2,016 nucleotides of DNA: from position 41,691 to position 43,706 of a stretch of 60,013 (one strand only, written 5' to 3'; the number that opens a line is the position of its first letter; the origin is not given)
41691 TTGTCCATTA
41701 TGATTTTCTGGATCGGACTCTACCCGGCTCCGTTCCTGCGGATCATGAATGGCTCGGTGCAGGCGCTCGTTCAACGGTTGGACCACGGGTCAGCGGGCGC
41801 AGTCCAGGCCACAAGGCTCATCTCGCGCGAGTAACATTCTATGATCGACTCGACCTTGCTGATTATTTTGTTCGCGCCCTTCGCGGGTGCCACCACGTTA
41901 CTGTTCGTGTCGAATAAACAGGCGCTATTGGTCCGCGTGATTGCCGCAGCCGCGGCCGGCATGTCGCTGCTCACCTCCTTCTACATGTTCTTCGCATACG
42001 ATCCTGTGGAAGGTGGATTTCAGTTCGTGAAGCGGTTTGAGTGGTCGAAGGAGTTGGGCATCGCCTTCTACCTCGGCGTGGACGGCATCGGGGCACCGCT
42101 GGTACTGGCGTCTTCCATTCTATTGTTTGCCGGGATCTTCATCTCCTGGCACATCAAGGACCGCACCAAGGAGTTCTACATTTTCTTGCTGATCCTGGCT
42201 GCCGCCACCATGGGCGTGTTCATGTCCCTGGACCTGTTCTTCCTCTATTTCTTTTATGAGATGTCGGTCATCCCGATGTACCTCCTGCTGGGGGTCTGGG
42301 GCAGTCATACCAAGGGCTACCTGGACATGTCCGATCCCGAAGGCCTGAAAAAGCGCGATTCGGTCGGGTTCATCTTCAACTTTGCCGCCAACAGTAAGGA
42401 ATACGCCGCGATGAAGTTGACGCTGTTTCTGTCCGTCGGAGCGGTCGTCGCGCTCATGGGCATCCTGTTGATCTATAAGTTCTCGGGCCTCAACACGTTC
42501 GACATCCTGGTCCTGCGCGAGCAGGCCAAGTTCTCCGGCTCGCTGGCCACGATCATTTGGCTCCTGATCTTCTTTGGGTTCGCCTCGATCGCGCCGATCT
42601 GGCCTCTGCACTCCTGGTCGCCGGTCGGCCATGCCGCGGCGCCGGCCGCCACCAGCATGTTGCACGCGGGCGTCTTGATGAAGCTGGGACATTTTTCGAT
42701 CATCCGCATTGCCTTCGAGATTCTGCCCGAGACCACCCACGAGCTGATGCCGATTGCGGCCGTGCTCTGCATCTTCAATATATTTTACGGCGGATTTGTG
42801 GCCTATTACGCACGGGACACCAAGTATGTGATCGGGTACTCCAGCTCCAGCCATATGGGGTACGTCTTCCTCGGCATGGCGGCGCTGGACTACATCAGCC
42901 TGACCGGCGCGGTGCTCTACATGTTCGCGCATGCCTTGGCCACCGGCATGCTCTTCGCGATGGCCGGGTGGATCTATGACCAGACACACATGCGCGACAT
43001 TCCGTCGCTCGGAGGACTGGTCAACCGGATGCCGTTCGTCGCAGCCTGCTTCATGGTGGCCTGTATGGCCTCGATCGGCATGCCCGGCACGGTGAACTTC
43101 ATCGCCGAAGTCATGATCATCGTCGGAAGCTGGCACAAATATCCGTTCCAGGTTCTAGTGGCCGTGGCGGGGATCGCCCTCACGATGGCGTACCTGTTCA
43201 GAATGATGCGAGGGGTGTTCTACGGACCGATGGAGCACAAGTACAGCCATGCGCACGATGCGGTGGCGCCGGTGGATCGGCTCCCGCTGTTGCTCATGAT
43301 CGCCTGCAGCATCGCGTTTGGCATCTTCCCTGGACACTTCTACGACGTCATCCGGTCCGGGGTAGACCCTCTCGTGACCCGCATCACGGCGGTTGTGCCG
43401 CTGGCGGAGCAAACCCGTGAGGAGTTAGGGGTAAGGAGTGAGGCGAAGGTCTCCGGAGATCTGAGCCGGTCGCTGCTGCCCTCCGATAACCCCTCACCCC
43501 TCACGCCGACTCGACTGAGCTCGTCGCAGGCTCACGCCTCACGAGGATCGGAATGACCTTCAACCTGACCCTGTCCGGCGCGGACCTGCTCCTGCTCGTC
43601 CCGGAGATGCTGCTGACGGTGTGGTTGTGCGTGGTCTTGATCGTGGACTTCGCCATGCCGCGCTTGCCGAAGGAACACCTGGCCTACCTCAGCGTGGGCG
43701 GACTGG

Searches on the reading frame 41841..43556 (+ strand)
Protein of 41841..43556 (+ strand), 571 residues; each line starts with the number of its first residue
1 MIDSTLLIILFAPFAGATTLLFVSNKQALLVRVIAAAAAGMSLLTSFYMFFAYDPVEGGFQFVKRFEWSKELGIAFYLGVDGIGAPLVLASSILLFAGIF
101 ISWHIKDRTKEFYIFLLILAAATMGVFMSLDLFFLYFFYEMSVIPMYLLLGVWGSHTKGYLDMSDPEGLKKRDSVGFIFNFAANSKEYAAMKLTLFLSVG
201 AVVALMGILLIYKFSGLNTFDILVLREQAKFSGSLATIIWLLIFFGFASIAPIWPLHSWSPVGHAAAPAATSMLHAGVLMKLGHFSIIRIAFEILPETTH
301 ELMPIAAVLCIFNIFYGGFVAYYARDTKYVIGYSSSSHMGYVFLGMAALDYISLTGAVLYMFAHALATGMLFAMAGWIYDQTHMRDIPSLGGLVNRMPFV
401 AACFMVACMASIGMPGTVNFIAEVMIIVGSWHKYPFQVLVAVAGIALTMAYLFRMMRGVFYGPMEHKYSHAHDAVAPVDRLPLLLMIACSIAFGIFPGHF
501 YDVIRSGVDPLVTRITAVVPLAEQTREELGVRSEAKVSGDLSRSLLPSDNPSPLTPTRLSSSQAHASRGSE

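Call 72: search_protein_families(library=pfam, proteins=[window:41841-43556:+], max_evalue=0.00001)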
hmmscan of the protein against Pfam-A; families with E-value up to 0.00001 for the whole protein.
window:41841-43556:+ (571 aa): 1 family
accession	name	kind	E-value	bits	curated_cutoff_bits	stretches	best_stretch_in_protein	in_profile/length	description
PF00361.26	Proton_antipo_M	-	5.2e-54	183.9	21.5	1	179-447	24-293/294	NADH:quinone oxidoreductase/Mrp antiporter, TM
